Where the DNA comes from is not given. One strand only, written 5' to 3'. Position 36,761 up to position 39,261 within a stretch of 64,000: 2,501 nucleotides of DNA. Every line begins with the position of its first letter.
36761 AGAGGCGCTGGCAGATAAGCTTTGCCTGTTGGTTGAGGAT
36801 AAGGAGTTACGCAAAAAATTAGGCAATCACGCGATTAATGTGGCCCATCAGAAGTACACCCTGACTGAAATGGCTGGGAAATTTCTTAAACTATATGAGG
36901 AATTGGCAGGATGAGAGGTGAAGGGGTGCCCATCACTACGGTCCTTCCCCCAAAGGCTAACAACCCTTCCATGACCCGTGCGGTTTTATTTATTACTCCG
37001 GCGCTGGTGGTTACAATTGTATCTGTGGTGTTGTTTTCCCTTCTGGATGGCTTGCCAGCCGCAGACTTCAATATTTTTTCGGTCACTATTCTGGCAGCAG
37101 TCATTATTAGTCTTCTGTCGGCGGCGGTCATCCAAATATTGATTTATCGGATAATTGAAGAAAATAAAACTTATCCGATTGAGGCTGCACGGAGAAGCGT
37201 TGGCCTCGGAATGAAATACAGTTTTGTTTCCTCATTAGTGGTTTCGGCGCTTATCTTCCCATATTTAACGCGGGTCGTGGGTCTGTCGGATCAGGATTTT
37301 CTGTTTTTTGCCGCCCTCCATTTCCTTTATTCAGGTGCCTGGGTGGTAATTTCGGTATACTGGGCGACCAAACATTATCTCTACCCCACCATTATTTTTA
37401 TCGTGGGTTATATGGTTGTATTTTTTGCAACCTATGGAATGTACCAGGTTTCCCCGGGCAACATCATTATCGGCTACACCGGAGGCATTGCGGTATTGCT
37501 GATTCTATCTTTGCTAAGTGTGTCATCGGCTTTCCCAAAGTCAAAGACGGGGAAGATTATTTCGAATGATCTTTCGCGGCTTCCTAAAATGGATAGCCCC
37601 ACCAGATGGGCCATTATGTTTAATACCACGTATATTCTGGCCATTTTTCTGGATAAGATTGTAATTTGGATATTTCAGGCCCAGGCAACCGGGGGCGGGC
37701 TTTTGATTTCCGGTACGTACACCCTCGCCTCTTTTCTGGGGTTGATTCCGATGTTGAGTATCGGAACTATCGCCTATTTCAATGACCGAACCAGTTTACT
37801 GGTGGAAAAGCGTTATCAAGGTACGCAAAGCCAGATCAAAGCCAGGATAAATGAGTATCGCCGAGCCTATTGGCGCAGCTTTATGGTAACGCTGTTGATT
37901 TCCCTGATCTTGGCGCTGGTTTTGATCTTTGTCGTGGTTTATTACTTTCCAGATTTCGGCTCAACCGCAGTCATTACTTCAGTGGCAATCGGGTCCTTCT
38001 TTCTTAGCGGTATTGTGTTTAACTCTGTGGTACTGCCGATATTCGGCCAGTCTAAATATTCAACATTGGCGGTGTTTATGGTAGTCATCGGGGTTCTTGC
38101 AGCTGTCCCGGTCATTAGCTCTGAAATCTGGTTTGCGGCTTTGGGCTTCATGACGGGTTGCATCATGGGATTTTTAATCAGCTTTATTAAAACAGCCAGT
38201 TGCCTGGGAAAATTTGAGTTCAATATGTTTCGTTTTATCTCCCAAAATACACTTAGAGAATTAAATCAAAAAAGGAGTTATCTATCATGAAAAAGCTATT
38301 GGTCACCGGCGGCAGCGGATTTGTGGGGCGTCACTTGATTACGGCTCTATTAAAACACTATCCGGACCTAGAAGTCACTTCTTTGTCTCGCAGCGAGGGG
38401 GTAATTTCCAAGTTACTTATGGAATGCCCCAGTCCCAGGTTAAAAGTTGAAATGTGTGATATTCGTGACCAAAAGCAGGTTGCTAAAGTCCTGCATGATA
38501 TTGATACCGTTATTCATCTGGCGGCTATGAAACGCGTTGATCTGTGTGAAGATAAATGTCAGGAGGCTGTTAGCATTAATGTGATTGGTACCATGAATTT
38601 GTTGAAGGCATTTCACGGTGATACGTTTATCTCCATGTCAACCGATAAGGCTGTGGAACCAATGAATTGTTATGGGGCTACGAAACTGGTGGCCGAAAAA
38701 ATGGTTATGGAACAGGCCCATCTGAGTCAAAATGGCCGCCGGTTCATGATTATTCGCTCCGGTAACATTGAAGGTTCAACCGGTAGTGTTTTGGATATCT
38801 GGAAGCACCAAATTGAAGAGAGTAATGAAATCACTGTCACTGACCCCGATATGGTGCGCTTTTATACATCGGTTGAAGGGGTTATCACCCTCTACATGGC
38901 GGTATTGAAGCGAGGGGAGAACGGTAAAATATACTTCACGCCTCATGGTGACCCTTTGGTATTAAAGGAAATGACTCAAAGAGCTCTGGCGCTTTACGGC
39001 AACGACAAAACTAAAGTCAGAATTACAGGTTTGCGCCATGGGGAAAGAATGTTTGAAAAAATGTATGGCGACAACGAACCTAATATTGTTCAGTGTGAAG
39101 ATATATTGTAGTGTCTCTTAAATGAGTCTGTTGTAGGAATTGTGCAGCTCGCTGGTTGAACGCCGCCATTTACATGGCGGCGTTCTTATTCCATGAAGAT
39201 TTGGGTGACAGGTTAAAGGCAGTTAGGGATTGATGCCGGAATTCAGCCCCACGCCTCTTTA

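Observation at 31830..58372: Pel/GAG-like surface-polysaccharide locus built around a pelF-pelG pair but lacking every other Pel component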

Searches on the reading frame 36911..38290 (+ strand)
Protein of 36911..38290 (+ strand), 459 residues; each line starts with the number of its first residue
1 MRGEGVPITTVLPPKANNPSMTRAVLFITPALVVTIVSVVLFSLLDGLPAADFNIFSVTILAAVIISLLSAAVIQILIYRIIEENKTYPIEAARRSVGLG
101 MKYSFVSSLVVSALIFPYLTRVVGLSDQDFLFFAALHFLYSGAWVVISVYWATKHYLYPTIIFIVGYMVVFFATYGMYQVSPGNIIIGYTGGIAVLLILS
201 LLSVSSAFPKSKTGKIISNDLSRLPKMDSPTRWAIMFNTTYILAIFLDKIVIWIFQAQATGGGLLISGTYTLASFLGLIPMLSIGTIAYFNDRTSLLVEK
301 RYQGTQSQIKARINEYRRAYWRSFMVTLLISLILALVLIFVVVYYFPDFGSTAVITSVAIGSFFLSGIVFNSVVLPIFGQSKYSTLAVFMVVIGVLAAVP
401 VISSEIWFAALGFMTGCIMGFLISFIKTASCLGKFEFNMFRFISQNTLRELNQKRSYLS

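Call 3: search_protein_families(library=pfam, proteins=[window:36911-38290:+], max_evalue=0.01)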
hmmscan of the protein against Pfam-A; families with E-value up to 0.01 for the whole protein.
window:36911-38290:+ (459 aa): 1 family
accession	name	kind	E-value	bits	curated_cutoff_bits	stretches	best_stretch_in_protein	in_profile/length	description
PF16933.10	PelG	-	1.4e-15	57.6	29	1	30-440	34-452/452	Putative exopolysaccharide Exporter (EPS-E)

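Call 41: search_protein_families(library=ncbifam, proteins=[window:36911-38290:+], max_evalue=0.00001)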
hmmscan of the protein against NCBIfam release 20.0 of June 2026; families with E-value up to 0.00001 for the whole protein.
window:36911-38290:+ (459 aa): 0 families

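Call 51: find_related_loci(query=A3, collection=metagenome_contigs, flank=10000)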
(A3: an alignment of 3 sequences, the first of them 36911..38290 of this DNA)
Query A3 (459 aa) in metagenome_contigs; peptide patterns used: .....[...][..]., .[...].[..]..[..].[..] (x = any residue, [..] = any of these).
367 stretches matched a pattern; 32 encode a relative of the query (tblastn E <= 1e-3); 32 distinct loci.
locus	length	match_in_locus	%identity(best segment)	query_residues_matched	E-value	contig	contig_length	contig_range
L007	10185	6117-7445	44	1-443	7e-114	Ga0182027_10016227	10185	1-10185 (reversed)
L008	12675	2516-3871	43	1-450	5e-111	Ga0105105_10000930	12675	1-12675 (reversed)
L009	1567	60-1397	41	1-446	4e-117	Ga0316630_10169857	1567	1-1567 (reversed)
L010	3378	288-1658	43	1-457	6e-109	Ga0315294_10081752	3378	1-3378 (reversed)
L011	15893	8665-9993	41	4-446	4e-106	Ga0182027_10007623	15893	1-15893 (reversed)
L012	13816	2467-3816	42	1-457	1e-102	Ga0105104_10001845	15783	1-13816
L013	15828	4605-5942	42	1-446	6e-102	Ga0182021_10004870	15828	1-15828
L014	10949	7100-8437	42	1-446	5e-100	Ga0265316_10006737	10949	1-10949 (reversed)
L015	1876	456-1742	43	15-443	2e-105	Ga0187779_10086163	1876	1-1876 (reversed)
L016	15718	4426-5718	40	14-441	3e-98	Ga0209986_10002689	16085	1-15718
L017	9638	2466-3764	41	11-443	7e-97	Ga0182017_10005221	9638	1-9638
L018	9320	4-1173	42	57-446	2e-95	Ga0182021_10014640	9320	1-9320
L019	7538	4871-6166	40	9-440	4e-88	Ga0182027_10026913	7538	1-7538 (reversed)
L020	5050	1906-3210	38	12-441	2e-88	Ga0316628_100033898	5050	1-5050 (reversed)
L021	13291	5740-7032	37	12-441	1e-87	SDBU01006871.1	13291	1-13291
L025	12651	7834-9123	34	17-441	1e-79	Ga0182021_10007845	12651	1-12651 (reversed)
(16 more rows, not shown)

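Call 54: search_protein_families(library=pfam, proteins=[L011:11226-12782:+, L016:8015-9274:+, L016:9722-11587:-, L025:9195-9533:+, L025:2-6256:+, L013:321-887:+, L013:893-1384:+, L013:1381-2115:+, L013:2463-2960:+, L019:4291-4686:+], max_evalue=0.001)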
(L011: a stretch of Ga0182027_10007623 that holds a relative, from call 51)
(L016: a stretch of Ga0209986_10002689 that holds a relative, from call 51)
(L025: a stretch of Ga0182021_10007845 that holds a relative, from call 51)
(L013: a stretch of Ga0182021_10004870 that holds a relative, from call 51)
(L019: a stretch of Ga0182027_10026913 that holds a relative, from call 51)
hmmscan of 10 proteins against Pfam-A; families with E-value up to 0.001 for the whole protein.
L011:11226-12782:+ (518 aa): 2 families
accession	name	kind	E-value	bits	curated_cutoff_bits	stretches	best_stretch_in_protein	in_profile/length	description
PF18120.7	DUF5597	-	4.7e-12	46.7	23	1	372-503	8-130/133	Domain of unknown function (DUF5597)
PF02449.21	Glyco_hydro_42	-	1.6e-07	31.4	21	1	33-186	9-156/376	Beta-galactosidase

L016:8015-9274:+ (419 aa): 7 families
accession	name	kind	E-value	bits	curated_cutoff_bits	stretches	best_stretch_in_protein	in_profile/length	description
PF00483.29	NTP_transferase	-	2.8e-41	142.2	21.2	1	21-247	1-243/245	Nucleotidyl transferase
PF00132.30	Hexapep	-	5.3e-20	70.7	27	2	286-319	2-35/36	Bacterial transferase hexapeptide (six repeats)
PF25084.1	LbH_EIF2B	-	4.3e-17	62.5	54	2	265-354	1-89/105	EIF2B subunit epsilon LbH domain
PF12804.13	NTP_transf_3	-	5.1e-10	40.2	27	1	22-139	1-110/160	MobA-like NTP transferase domain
PF25087.1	GMPPB_C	-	1.9e-07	31.2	39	1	282-358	1-77/110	GMPPB C-terminal domain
PF14602.12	Hexapep_2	-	3.3e-06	27.2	27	1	285-314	1-28/34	Hexapeptide repeat of succinyl-transferase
PF24894.1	Hexapep_GlmU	-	2.9e-05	24.6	23.3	0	305-360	20-74/104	GlmU-like, C-terminal hexapeptide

L016:9722-11587:- (621 aa): 3 families
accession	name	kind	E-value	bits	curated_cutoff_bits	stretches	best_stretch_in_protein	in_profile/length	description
PF10102.14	DUF2341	-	2e-18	67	23.4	1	84-159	1-81/84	Domain of unknown function (DUF2341)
PF05345.18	He_PIG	-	5.8e-15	55.9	24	1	355-440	1-95/96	Putative Ig domain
PF17963.7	Big_9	-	3.9e-10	40.9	23.6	1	353-439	1-89/89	Bacterial Ig domain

L025:9195-9533:+ (112 aa): 5 families
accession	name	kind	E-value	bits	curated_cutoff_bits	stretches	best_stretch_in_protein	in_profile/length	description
PF12728.13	HTH_17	-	2.3e-10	41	27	1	62-112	1-49/51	Helix-turn-helix domain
PF13384.12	HTH_23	-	1.3e-08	34.9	24.6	0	62-82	17-37/50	Homeodomain-like domain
PF13411.12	MerR_1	-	8.9e-08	32.6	21.6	1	64-110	2-47/69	MerR HTH family regulatory protein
PF00376.29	MerR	-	1.9e-06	28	28.2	1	64-101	1-38/38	MerR family regulatory protein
PF13551.12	HTH_29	-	0.00093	19.7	28.1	0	59-82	9-32/64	Winged helix-turn helix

L025:2-6256:+ (2084 aa): 3 families
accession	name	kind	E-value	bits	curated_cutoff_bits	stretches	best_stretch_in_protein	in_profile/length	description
PF01833.30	TIG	-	3e-107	351.2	20.9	10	546-622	1-78/84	IPT/TIG domain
PF10102.14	DUF2341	-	2.3e-19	70.1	23.4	1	1270-1345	1-76/84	Domain of unknown function (DUF2341)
PF20144.5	TIG_SUH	-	4.4e-06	27.2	24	0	562-603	16-56/94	TIG domain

L013:321-887:+ (188 aa): 1 family
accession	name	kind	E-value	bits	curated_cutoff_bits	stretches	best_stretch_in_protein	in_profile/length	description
PF00581.25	Rhodanese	-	8.4e-19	68.3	22.2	1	87-182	4-102/102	Rhodanese-like domain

L013:893-1384:+ (163 aa): 2 families
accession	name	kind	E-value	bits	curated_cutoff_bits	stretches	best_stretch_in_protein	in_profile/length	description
PF07291.16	MauE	-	1.1e-21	77.9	27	1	9-134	2-126/128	Methylamine utilisation protein MauE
PF07681.17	DoxX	-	7.3e-05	23.8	23.6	1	13-92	3-81/85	DoxX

L013:1381-2115:+ (244 aa): 1 family
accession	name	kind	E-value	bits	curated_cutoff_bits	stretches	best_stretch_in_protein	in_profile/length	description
PF00581.25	Rhodanese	-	1.4e-12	48.4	22.2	1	140-233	5-102/102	Rhodanese-like domain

L013:2463-2960:+ (165 aa): 0 families

L019:4291-4686:+ (131 aa): 0 families

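Call 64: find_homologous_proteins(query=window:36911-38290:+, max_evalue=1e-10)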
Query window:36911-38290:+ (459 aa): 27 proteins with E <= 1e-10 among 8000 candidates.
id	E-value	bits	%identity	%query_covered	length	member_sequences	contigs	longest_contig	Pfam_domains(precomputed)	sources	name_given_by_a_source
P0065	3.5e-286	967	100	100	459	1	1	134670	PF16933.11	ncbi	ncbi:MAG: exopolysaccharide Pel transporter PelG [Dehalogenimonas sp.]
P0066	1.6e-132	461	50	100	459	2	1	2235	PF16933.11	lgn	-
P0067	3.7e-122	427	48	96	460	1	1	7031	PF16933.11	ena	-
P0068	5.9e-116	406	44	99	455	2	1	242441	PF16933.11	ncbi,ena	-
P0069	2.7e-104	368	44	97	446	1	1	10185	PF16933.11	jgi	-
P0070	2.9e-102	361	42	97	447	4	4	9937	PF16933.11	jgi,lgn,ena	-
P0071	1.8e-101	359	42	96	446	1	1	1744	PF16933.11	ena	-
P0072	3.2e-100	354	42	97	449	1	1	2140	PF16933.11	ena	-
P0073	2.1e-99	352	41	97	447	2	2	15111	PF16933.11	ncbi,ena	-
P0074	2.9e-97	345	43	98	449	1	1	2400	PF16933.11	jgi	jgi:uncharacterized membrane protein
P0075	9.3e-97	343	41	98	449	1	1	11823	PF16933.11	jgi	jgi:uncharacterized membrane protein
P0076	1.5e-96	342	41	95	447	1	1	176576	PF16933.11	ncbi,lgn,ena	-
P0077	1.9e-96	342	43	96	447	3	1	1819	PF16933.11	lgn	-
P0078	1.9e-96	342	38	97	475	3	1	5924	PF16933.11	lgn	-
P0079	2.6e-95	338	41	97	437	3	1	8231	PF16933.11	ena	-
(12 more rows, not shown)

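Call 65: find_encoding_contigs(protein=P0065, flank=10000, max_places=2)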
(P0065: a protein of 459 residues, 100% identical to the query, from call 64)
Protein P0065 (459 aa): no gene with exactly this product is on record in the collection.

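Call 86: search_dna_similar(query=window:36911-38290:+, collection=plasmids, mode=protein, max_evalue=0.00001, max_rows=40)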
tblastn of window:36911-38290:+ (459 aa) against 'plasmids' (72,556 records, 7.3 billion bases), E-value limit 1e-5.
No match.

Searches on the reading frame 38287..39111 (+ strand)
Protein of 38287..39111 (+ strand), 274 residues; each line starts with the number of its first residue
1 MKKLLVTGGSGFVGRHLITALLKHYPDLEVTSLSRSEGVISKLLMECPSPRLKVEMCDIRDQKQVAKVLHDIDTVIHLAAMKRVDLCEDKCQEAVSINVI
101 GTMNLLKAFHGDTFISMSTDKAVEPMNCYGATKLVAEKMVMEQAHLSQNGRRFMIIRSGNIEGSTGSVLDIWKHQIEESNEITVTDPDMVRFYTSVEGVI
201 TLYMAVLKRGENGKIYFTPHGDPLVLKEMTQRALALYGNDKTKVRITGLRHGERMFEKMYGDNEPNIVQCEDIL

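Call 3: search_protein_families(library=pfam, proteins=[window:38287-39111:+], max_evalue=0.01)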
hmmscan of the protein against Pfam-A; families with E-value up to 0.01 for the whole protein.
window:38287-39111:+ (274 aa): 12 families
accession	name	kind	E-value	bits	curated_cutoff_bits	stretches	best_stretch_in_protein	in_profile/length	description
PF02719.21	Polysacc_synt_2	-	1.9e-65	221.4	20.2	1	4-264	1-278/293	Polysaccharide biosynthesis protein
PF01370.27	Epimerase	-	2e-25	90.1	20.9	1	5-216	2-237/240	NAD dependent epimerase/dehydratase family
PF16363.11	GDP_Man_Dehyd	-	4.3e-22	79.4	27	1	5-119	1-129/332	GDP-mannose 4,6 dehydratase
PF04321.23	RmlD_sub_bind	-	3.1e-20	72.9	27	1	3-212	2-202/287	RmlD substrate binding domain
PF01073.25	3Beta_HSD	-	1.3e-17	64.2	22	1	5-108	1-102/280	3-beta hydroxysteroid dehydrogenase/isomerase family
PF07993.18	NAD_binding_4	-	3.2e-15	56.4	20.1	3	6-37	1-33/258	Male sterility protein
PF13460.12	NAD_binding_10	-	4.6e-08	33.6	27.2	1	8-161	1-146/184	NAD(P)H-binding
PF00106.31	adh_short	-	3.3e-06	27.1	26.6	1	3-161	2-182/195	short chain dehydrogenase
PF08659.16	KR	-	4.3e-06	27.2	22.6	1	5-118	4-135/180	KR domain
PF03435.24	Sacchrp_dh_NADP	-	0.00018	22.2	25.1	1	8-79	5-76/129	Saccharopine dehydrogenase NADP binding domain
PF13561.12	adh_short_C2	-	0.0036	17.4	27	1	40-163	36-178/236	Enoyl-(Acyl carrier protein) reductase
PF05368.20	NmrA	-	0.0072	16.4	27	0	2-80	3-78/298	NmrA-like family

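Call 41: search_protein_families(library=ncbifam, proteins=[window:38287-39111:+], max_evalue=0.00001)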
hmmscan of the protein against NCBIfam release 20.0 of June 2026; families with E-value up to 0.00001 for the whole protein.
window:38287-39111:+ (274 aa): 21 families
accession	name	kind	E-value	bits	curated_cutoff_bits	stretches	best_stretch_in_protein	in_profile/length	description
TIGR03589.1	PseB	equivalog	1.1e-53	182.3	407.75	1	2-264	5-266/324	UDP-N-acetylglucosamine 4,6-dehydratase (inverting)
TIGR04130.1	FnlA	equivalog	1e-36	126.5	730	1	2-264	5-269/337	UDP-N-acetylglucosamine 4,6-dehydratase/5-epimerase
TIGR01181.1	dTDP_gluc_dehyt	equivalog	7.1e-20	71.3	365.1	1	3-253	1-277/321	dTDP-glucose 4,6-dehydratase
TIGR01214.1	rmlD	equivalog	1.5e-16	60.3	224.05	1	3-209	1-199/285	dTDP-4-dehydrorhamnose reductase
TIGR01179.1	galE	equivalog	1.5e-16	60.2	262.3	1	3-109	1-108/332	UDP-glucose 4-epimerase GalE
TIGR04180.1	EDH_00030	hypoth_equivalog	6.8e-14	51.6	475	1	5-112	2-111/297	NAD-dependent 4,6-dehydratase LegB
NF043036.1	ErythonDh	equivalog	3.4e-13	49.5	325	1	3-108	2-110/321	D-erythronate dehydrogenase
NF007956.0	PRK10675.1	subfamily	8e-12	44.9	394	1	3-110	2-112/338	UDP-glucose 4-epimerase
NF042423.1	oxyalk_red_Shew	equivalog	2.2e-11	43.4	580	1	2-109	9-105/331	2-alkyl-3-oxoalkanoate reductase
NF007582.0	PRK10217.1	equivalog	2.4e-11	43.3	698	1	1-110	1-113/355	dTDP-glucose 4,6-dehydratase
TIGR03466.1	HpnA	hypoth_equivalog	1.8e-10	40.3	367.65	1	3-108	2-99/327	hopanoid-associated sugar epimerase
NF047837.1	UDPAcbARedWbcJ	equivalog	1.8e-10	40.3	500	1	38-213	10-190/372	UDP-2-acetamido-2,6-beta-L-arabino-hexul-4-ose reductase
TIGR01746.1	Thioester-redct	subfamily_domain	3.5e-10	39.6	213.35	0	4-37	2-35/371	thioester reductase domain-containing protein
NF007490.0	PRK10084.1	subfamily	1.3e-09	37.5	649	1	3-110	2-112/361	dTDP-glucose 4,6-dehydratase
TIGR02622.1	CDP_4_6_dhtase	equivalog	2.3e-09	36.8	278.45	1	2-122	5-132/352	CDP-glucose 4,6-dehydratase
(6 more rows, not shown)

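Call 48: search_solved_structures(query=window:38287-39111:+, max_evalue=1e-10, show_alignments=2)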
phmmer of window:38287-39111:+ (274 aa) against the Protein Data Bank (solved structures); distinct sequences matched with E-value up to 1e-10: 15.
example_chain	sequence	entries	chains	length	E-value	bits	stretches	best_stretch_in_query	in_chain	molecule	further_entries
2gn4_A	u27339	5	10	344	2.9e-37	131.8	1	3-267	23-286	UDP-GlcNAc C6 dehydratase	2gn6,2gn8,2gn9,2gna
4j2o_A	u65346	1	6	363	5.8e-37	130.8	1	2-261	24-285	UDP-N-acetylglucosamine 4,6-dehydratase/5-epimerase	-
6bwc_A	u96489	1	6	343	3.5e-36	128.2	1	2-263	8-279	Polysaccharide biosynthesis protein CapD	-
3vvb_A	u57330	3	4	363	9.8e-36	126.8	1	2-273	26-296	CapE | Capsular polysaccharide synthesis enzyme Cap8E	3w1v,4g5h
3vvc_A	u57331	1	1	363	3.6e-35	124.9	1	2-273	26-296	Capsular polysaccharide synthesis enzyme Cap8E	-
5bjy_A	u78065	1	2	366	1.5e-31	113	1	3-271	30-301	WlaL protein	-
5bju_A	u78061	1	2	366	2.1e-30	109.3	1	3-271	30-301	WlaL protein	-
5bjw_A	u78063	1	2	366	7.5e-30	107.5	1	3-271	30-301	WlaL protein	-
5bjx_A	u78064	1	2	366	1e-29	107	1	3-271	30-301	WlaL protein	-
5bjv_A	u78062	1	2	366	7e-29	104.3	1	3-271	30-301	WlaL protein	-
4tqg_A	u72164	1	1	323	1.5e-27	100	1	2-264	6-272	Putative dTDP-d-glucose 4 6-dehydratase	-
8rdg_A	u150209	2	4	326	5.7e-15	58.7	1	3-231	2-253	SDR family NAD(P)-dependent oxidoreductase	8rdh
8rdi_A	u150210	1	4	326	2.1e-14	56.9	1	3-231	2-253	SDR family NAD(P)-dependent oxidoreductase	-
2hun_A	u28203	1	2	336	1.9e-12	50.4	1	3-121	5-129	336aa long hypothetical dTDP-glucose 4,6-dehydratase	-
1r66_A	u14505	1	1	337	8.9e-11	45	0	3-109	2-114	TDP-glucose-4,6-dehydratase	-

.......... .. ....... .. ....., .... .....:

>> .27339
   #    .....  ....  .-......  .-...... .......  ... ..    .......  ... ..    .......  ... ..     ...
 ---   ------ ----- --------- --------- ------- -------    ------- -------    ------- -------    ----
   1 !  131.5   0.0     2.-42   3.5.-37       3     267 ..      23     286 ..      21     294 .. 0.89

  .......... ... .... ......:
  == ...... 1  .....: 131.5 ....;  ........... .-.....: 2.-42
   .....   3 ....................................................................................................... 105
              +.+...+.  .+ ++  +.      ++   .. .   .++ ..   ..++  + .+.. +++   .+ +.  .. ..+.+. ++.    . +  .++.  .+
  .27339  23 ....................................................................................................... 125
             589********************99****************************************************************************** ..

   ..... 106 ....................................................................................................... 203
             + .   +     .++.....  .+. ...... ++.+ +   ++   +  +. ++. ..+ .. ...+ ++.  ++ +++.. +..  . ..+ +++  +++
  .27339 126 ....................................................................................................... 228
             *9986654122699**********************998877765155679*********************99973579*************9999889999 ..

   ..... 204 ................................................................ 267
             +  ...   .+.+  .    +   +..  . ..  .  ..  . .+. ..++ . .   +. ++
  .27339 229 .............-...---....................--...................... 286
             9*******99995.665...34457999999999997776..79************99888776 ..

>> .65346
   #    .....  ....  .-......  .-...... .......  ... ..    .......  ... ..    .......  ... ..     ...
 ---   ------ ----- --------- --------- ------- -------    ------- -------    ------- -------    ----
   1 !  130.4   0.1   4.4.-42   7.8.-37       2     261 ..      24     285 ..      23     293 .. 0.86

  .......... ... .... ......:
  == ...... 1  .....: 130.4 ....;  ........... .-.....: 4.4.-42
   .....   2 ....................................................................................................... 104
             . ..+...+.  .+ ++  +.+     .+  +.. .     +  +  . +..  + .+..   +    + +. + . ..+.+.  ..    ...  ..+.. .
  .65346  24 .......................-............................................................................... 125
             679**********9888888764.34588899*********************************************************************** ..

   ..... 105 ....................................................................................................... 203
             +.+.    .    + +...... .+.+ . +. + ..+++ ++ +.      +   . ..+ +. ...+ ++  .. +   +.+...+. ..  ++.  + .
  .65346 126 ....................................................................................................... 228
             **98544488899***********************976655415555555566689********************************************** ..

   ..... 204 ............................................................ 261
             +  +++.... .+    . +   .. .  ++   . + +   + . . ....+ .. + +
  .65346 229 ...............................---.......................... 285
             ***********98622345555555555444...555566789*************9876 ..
